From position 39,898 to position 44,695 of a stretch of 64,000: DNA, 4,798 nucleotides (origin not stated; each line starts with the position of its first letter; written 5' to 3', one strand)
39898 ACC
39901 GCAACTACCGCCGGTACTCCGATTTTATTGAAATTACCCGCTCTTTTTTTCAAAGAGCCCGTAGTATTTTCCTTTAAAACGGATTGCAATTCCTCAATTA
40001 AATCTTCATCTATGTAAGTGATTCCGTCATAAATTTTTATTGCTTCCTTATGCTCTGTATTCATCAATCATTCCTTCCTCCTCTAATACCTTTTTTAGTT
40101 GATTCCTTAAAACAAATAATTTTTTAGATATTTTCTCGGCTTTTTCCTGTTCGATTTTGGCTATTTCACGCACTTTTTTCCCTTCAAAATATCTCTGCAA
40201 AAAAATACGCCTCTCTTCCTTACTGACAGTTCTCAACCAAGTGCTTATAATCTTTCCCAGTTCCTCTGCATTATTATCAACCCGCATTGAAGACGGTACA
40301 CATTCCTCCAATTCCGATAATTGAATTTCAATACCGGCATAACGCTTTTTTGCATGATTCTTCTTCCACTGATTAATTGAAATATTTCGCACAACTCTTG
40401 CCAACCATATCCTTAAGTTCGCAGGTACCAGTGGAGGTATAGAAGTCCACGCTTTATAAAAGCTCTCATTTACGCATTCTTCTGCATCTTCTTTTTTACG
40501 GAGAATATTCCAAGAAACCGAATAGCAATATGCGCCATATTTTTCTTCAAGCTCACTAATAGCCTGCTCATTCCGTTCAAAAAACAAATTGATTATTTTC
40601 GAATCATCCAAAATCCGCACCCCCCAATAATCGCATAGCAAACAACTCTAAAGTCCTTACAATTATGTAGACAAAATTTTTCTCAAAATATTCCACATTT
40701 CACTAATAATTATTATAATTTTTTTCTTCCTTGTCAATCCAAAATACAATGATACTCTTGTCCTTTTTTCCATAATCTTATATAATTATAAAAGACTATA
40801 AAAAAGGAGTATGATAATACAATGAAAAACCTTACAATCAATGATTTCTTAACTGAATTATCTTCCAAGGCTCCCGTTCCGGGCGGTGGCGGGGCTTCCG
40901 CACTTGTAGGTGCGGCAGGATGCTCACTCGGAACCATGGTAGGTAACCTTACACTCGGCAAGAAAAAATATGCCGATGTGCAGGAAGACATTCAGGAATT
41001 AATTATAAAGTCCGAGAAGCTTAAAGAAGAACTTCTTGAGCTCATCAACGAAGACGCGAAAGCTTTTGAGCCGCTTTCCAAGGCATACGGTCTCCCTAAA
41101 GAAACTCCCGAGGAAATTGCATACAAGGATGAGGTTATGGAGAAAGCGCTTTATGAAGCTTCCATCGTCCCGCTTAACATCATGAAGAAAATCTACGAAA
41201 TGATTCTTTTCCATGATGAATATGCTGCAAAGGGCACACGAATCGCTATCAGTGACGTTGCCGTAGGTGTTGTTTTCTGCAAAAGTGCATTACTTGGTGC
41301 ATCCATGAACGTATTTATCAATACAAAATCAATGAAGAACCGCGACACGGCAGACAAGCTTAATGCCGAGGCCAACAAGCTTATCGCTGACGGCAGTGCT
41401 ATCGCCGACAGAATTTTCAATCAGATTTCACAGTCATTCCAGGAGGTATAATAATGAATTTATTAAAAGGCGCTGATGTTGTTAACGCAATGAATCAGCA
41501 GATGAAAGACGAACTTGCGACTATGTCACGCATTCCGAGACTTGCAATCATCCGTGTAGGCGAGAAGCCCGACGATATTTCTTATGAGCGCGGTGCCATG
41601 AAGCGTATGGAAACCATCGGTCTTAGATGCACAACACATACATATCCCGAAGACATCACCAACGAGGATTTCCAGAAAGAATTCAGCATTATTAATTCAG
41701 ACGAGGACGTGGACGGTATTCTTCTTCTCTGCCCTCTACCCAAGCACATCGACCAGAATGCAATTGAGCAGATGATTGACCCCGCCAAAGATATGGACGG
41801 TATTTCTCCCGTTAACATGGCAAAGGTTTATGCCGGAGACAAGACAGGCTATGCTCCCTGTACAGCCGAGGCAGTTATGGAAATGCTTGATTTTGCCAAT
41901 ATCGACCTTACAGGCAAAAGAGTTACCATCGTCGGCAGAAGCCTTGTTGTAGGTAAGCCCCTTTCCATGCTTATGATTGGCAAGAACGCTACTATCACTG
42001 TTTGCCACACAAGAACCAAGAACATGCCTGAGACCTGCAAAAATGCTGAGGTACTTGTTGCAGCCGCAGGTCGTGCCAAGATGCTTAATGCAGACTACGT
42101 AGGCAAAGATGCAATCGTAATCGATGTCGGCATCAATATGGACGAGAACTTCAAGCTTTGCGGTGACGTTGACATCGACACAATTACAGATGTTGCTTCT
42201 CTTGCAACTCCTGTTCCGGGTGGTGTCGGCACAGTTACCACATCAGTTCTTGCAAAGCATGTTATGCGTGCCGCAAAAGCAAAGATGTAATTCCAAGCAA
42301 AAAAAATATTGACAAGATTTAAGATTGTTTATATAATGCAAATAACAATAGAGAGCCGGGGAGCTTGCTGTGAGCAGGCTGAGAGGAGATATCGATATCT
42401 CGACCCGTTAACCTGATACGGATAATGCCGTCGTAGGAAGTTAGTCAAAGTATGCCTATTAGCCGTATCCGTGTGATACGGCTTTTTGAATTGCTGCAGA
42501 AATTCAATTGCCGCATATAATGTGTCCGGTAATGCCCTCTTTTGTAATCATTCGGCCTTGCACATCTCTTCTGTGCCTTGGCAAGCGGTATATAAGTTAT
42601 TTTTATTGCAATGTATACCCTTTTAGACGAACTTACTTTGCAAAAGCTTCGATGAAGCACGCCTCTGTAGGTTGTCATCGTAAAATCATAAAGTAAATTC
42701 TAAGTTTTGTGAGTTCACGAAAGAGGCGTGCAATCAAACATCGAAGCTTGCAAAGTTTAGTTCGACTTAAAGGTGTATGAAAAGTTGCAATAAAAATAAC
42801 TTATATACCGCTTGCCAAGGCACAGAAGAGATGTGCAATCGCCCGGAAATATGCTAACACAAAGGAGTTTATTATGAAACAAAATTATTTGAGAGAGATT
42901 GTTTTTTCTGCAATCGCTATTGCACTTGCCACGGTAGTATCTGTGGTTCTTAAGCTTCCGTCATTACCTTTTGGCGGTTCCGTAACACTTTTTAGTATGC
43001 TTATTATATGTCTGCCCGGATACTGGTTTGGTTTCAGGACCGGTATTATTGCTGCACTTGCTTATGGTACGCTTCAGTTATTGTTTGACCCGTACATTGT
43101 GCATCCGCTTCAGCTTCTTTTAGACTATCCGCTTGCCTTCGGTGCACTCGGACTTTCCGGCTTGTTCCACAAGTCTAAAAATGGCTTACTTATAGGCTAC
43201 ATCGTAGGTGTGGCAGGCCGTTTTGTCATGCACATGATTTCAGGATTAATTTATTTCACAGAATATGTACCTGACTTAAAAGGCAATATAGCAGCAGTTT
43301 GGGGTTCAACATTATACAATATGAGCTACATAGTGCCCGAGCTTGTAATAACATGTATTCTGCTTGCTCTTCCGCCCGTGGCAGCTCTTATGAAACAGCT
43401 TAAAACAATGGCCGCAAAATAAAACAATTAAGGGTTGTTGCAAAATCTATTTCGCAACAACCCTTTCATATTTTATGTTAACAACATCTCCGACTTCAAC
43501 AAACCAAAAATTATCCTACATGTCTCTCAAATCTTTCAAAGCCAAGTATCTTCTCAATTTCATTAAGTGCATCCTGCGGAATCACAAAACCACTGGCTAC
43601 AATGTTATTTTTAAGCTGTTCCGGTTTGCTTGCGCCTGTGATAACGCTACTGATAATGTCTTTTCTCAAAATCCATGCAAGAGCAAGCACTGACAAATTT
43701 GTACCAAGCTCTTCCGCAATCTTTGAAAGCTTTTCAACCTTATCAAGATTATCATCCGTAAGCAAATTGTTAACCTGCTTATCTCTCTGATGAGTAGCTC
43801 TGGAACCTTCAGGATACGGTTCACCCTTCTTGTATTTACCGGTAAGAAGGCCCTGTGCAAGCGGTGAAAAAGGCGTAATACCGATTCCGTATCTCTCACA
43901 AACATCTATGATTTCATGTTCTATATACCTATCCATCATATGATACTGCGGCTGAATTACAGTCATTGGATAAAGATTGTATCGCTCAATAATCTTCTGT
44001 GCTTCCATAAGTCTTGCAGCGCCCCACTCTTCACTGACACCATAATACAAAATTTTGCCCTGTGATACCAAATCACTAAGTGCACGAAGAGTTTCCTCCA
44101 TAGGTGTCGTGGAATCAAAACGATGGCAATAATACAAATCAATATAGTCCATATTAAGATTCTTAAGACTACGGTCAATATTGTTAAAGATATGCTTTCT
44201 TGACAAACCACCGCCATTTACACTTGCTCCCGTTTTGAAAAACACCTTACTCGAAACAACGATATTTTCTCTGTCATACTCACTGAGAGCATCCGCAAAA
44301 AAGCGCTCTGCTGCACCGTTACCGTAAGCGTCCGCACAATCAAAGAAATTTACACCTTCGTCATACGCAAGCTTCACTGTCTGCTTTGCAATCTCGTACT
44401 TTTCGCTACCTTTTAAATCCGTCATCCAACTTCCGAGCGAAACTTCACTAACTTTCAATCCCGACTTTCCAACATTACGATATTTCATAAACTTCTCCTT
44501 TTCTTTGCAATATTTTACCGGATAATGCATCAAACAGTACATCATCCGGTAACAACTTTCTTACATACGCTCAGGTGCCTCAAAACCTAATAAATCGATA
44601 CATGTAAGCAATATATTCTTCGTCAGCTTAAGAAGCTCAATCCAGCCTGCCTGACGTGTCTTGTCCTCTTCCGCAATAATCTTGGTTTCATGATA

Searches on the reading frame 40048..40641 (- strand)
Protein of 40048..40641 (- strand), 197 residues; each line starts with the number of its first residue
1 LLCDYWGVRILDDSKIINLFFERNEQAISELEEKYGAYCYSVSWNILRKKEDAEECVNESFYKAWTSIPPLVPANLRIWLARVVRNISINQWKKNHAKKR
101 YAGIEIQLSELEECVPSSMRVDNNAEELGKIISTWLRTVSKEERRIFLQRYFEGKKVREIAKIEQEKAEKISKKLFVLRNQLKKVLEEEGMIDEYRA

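Call 67: search_protein_families(library=pfam, proteins=[window:40048-40641:-], max_evalue=0.001)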
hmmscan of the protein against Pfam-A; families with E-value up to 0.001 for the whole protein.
window:40048-40641:- (197 aa): 3 families
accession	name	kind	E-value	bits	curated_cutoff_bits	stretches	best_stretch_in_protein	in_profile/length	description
PF04542.20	Sigma70_r2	-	2.5e-07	30.8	24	1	34-95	4-68/71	Sigma-70 region 2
PF08281.18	Sigma70_r4_2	-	8.2e-05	22.6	25.7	1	136-163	8-35/54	Sigma-70, region 4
PF06530.18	Phage_antitermQ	-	0.00066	20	26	0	122-187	47-111/118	Phage antitermination protein Q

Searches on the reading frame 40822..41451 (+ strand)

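Call 67: search_protein_families(library=pfam, proteins=[window:40822-41451:+], max_evalue=0.001)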
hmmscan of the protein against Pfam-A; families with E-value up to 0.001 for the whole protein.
window:40822-41451:+ (209 aa): 1 family
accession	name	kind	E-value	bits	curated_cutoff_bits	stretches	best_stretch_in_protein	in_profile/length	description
PF04961.17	FTCD_C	-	6.4e-66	222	24.5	1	5-185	1-181/182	Formiminotransferase-cyclodeaminase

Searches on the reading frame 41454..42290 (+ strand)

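Call 67: search_protein_families(library=pfam, proteins=[window:41454-42290:+], max_evalue=0.001)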
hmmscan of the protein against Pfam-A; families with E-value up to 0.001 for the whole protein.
window:41454-42290:+ (278 aa): 2 families
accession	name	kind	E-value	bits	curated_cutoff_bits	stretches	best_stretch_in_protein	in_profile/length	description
PF02882.25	THF_DHG_CYH_C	-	2.3e-54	183.5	27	1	119-276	2-158/160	Tetrahydrofolate dehydrogenase/cyclohydrolase, NAD(P)-binding domain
PF00763.28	THF_DHG_CYH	-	2.8e-28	98.9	32.8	1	4-115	1-115/115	Tetrahydrofolate dehydrogenase/cyclohydrolase, catalytic domain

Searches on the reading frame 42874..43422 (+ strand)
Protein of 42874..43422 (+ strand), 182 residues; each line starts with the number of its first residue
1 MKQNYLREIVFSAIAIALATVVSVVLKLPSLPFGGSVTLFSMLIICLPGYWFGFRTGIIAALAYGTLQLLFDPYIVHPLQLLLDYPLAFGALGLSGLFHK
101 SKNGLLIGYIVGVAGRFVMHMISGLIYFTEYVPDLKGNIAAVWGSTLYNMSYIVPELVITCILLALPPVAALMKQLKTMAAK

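Call 67: search_protein_families(library=pfam, proteins=[window:42874-43422:+], max_evalue=0.001)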
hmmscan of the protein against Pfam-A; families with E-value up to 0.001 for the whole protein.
window:42874-43422:+ (182 aa): 2 families
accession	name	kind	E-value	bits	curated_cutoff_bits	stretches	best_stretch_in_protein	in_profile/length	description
PF09515.15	Thia_YuaJ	-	1.3e-31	110.5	25.8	1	11-171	3-172/177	Thiamine transporter protein (Thia_YuaJ)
PF12822.12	ECF_trnsprt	-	0.00067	20.2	30.7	0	8-162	2-167/169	ECF transporter, substrate-specific component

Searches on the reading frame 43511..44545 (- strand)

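Call 8: search_protein_families(library=pfam, proteins=[window:43511-44545:-], max_evalue=0.001)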
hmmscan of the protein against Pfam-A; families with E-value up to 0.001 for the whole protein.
window:43511-44545:- (344 aa): 1 family
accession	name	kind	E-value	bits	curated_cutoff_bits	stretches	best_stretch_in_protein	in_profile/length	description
PF00248.27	Aldo_ket_red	-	1.3e-74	251.3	24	1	35-333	2-289/291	Aldo/keto reductase family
